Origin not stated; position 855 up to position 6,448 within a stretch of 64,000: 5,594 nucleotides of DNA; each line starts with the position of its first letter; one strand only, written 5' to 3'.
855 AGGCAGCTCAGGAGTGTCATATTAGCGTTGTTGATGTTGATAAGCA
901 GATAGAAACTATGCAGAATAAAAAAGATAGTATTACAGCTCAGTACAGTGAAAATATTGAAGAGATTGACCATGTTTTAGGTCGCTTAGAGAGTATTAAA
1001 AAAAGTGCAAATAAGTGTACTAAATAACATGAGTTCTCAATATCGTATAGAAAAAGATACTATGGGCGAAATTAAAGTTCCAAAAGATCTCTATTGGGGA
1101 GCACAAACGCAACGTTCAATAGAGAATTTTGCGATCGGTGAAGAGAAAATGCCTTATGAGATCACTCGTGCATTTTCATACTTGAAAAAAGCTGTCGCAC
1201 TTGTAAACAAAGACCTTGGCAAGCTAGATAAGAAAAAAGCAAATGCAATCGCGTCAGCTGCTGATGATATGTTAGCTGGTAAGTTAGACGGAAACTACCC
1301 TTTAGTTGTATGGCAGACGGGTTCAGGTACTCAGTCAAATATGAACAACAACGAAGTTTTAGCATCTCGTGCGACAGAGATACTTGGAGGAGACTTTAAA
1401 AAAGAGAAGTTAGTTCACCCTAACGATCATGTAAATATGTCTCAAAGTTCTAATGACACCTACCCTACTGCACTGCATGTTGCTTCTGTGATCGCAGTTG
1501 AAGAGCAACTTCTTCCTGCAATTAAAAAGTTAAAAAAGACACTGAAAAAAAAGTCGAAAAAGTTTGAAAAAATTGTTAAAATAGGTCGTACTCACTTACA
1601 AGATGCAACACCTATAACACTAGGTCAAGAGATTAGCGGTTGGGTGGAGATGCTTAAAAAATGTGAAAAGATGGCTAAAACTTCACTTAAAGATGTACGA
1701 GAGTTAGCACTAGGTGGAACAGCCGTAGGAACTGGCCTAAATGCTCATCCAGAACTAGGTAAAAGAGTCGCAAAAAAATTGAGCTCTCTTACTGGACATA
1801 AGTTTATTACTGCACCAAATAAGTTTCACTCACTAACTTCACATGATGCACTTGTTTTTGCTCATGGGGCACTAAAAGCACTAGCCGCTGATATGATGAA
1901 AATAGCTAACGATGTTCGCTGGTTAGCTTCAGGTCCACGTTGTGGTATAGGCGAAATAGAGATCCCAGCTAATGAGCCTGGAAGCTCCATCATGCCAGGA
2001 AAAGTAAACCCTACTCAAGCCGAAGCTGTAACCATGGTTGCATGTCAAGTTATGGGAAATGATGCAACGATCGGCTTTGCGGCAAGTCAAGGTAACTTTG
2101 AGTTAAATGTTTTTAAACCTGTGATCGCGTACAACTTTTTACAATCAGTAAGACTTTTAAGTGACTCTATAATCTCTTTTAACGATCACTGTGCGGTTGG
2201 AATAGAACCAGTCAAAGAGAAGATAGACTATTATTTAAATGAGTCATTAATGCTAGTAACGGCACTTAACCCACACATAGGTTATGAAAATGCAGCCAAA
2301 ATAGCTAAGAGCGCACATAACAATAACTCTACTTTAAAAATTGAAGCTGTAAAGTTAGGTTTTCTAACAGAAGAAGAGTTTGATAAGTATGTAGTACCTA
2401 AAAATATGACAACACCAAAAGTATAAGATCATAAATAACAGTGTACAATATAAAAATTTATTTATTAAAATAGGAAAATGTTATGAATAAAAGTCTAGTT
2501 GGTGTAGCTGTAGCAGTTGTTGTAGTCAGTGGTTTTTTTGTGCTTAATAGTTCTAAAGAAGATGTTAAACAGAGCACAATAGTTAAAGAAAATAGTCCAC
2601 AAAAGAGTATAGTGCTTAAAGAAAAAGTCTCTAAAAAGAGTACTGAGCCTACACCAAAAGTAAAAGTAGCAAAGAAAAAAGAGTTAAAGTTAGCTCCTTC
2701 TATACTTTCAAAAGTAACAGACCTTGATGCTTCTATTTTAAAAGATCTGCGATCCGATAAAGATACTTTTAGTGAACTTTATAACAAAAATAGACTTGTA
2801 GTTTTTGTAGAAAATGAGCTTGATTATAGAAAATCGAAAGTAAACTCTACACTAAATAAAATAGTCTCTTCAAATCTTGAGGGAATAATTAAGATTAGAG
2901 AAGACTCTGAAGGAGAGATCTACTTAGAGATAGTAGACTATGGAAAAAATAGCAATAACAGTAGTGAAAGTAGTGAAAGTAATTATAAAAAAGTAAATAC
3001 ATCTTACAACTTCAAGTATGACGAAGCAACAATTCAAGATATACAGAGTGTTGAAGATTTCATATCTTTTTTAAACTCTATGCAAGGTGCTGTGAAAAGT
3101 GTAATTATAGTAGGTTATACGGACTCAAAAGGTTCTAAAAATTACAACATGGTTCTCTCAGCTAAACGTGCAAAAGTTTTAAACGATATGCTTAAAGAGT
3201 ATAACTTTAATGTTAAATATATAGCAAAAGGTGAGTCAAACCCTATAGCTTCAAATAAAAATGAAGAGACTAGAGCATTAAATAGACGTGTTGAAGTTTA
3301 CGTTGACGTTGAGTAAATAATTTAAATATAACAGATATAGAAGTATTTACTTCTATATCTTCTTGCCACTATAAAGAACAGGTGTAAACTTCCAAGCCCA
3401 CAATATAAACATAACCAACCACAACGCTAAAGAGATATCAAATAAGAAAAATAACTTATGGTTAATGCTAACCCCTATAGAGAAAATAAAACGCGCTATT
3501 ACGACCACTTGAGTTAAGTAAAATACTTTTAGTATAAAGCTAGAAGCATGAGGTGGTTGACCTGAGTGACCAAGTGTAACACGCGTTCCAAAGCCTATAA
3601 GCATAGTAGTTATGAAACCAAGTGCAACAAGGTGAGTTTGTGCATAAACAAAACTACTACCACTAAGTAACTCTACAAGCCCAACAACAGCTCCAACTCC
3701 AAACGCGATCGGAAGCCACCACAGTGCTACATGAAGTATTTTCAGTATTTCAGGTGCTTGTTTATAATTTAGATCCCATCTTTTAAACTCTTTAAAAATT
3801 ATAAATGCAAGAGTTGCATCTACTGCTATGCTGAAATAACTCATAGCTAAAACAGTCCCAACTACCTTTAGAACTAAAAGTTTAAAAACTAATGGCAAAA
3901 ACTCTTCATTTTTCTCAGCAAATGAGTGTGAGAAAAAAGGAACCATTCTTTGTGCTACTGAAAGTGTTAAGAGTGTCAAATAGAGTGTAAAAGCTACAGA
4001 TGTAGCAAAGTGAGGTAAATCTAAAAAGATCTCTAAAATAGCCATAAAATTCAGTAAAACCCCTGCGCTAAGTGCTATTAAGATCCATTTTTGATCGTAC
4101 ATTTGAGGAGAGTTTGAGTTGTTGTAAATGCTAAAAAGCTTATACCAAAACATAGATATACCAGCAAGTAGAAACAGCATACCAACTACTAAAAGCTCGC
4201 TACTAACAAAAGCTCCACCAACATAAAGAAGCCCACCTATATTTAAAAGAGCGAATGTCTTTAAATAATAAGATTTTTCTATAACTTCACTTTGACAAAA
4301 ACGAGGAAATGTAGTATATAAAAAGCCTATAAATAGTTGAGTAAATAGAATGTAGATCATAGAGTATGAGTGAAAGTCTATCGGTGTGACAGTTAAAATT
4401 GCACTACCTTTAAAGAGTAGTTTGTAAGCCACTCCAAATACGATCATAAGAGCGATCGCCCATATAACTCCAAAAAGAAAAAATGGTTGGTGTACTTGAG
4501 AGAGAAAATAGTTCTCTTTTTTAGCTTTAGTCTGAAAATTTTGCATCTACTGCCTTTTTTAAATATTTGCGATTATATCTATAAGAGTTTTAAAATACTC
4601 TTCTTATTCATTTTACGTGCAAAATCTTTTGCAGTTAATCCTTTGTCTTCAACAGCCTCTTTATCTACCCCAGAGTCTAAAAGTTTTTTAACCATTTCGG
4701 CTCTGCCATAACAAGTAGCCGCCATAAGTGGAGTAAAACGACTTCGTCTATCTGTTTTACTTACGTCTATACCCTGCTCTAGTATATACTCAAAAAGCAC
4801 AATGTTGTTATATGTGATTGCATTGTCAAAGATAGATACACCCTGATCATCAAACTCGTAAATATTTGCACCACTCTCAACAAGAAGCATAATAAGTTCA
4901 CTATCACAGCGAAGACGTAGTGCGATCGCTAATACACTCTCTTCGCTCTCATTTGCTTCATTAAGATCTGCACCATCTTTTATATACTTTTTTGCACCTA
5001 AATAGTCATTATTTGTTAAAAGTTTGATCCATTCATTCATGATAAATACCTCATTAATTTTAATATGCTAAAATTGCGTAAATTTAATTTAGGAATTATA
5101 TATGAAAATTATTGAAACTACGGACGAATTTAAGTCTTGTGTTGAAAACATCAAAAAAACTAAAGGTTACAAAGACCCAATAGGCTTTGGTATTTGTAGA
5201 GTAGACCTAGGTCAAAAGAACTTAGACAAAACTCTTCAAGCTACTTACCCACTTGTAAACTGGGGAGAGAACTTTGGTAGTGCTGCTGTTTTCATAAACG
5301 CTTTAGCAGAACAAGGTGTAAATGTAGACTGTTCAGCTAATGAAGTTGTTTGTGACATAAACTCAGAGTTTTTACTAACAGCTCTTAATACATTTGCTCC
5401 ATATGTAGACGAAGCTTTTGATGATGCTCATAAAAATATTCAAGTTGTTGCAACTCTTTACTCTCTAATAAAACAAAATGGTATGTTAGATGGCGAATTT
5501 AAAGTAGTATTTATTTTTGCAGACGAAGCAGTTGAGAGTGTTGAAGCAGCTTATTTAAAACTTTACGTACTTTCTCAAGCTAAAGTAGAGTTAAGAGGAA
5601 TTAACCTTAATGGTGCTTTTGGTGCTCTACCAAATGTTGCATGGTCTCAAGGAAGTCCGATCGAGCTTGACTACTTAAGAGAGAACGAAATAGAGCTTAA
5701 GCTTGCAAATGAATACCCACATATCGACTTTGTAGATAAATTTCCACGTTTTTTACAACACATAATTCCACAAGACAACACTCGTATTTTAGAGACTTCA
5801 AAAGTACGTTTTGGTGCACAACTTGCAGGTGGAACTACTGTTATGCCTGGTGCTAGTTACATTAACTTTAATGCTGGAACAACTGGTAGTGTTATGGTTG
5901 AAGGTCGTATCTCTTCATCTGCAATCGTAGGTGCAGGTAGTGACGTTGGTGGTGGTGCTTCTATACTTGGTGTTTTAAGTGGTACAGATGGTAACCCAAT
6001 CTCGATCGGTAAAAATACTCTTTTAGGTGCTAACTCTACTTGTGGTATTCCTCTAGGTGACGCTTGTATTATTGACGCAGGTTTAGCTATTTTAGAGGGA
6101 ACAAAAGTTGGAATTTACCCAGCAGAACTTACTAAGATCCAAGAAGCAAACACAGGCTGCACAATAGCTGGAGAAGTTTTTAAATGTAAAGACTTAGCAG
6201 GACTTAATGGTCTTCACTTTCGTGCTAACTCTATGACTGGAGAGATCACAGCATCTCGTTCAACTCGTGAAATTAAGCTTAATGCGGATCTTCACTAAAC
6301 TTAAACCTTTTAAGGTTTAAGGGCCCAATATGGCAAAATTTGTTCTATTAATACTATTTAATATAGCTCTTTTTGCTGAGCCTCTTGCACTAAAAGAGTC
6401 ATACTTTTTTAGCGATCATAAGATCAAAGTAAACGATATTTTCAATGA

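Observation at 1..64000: HIP1-like palindrome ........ and its core CGATCG are heavily over-represented in an AT-rich genome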

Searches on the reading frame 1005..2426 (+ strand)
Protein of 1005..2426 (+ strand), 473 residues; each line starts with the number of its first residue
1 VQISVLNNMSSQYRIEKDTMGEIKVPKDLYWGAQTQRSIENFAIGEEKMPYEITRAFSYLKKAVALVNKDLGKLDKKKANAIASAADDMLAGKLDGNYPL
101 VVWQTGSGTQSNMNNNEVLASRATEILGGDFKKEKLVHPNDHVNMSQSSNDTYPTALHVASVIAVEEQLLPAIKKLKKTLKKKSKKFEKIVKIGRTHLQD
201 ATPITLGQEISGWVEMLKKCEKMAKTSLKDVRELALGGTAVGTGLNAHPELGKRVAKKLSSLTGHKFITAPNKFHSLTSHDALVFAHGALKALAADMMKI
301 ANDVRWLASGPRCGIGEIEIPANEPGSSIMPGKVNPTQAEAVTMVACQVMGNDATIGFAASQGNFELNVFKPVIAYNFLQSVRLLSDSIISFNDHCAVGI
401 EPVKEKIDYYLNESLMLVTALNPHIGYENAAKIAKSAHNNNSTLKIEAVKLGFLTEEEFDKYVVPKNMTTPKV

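Call 19: search_protein_families(library=pfam, proteins=[window:1005-2426:+], max_evalue=0.00001)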
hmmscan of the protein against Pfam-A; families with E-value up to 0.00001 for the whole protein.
window:1005-2426:+ (473 aa): 2 families
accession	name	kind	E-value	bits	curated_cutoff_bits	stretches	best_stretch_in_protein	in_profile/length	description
PF00206.25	Lyase_1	-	2.5e-113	379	27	1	21-351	1-312/312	Lyase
PF10415.14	FumaraseC_C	-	6.3e-24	84.6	32.5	1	417-469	1-53/54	Fumarase C C-terminus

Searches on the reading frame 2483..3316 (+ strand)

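Call 19: search_protein_families(library=pfam, proteins=[window:2483-3316:+], max_evalue=0.00001)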
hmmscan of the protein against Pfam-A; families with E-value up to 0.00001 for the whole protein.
window:2483-3316:+ (277 aa): 1 family
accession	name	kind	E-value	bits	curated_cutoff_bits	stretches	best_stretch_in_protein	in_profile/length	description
PF00691.25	OmpA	-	3.3e-11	43.8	27.2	1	177-268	2-98/98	OmpA family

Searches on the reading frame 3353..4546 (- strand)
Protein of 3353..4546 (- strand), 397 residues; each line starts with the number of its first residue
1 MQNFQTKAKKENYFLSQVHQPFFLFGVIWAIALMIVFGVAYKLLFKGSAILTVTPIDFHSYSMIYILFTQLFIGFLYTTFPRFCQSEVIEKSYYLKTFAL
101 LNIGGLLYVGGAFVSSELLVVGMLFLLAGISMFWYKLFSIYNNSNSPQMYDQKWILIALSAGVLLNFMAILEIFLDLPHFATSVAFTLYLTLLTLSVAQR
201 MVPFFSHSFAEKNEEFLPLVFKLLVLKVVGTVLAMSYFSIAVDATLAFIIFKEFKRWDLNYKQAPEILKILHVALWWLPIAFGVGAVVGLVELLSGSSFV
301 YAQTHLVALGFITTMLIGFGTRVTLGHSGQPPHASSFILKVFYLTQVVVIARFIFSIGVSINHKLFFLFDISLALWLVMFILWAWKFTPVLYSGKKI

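Call 19: search_protein_families(library=pfam, proteins=[window:3353-4546:-], max_evalue=0.00001)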
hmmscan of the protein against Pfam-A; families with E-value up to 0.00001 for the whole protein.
window:3353-4546:- (397 aa): 1 family
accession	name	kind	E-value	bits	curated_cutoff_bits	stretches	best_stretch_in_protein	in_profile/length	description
PF05940.17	NnrS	-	1.3e-54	186.5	28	1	14-393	2-369/371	NnrS protein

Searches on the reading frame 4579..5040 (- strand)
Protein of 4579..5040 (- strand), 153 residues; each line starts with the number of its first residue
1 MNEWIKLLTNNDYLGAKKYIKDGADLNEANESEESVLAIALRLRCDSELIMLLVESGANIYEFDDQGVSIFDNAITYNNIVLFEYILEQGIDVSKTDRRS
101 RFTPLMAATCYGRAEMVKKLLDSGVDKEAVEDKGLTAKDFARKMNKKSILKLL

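Call 19: search_protein_families(library=pfam, proteins=[window:4579-5040:-], max_evalue=0.00001)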
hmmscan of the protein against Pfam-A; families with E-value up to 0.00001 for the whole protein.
window:4579-5040:- (153 aa): 5 families
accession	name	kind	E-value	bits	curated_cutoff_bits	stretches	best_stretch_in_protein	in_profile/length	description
PF12796.13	Ank_2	-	4e-13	50.2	27.3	0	15-97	12-90/90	Ankyrin repeats (3 copies)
PF13637.12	Ank_4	-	9.1e-11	42.2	22.7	0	73-121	3-50/50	Ankyrin repeats (many copies)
PF00023.36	Ank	-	2.5e-09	37.3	21.1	0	102-129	3-30/33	Ankyrin repeat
PF13857.12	Ank_5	-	3.5e-09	37.3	27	0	88-141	3-56/56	Ankyrin repeats (many copies)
PF13606.12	Ank_3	-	5.7e-07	29.7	22.3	0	67-94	2-29/30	Ankyrin repeat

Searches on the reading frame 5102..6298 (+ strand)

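Call 19: search_protein_families(library=pfam, proteins=[window:5102-6298:+], max_evalue=0.00001)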
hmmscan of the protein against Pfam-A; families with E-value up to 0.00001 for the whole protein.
window:5102-6298:+ (398 aa): 3 families
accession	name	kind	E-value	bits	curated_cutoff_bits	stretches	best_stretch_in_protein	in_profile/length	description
PF14790.11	THDPS_N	-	3.1e-69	232.5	25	1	8-174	1-167/167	Tetrahydrodipicolinate N-succinyltransferase N-terminal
PF14789.11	THDPS_M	-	4.2e-16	59.2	25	1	176-216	1-41/41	Tetrahydrodipicolinate N-succinyltransferase middle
PF14602.12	Hexapep_2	-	1.1e-12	47.9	27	1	299-330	1-32/34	Hexapeptide repeat of succinyl-transferase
